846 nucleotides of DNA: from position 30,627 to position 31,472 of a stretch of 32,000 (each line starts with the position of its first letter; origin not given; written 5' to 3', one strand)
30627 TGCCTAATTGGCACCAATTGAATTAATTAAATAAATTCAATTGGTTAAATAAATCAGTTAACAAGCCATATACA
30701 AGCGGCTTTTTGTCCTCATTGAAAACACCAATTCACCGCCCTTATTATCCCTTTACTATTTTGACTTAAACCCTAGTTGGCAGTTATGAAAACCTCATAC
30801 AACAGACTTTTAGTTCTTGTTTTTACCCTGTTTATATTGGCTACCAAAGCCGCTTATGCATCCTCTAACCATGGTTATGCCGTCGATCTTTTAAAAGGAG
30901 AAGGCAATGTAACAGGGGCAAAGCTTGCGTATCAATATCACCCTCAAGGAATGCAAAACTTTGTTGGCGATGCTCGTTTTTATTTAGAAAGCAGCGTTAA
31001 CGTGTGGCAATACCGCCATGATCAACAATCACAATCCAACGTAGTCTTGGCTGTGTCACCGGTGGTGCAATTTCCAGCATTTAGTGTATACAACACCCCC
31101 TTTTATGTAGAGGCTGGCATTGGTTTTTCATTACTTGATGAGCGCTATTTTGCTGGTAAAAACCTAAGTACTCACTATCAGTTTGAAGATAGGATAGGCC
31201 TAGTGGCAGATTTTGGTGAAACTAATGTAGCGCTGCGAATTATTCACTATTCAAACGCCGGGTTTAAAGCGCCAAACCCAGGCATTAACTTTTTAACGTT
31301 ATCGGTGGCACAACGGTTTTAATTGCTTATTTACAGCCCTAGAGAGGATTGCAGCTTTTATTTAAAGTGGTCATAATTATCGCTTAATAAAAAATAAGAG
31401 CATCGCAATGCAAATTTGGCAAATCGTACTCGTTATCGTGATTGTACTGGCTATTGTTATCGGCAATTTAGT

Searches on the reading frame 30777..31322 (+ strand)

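Call 72: search_protein_families(library=pfam, proteins=[window:30777-31322:+], max_evalue=0.01)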
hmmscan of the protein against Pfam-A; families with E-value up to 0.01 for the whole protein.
window:30777-31322:+ (181 aa): 1 family
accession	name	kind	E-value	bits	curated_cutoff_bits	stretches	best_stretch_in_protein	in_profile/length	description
PF09411.16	PagL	-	2.9e-30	105.6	23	1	47-178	2-134/136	Lipid A 3-O-deacylase (PagL)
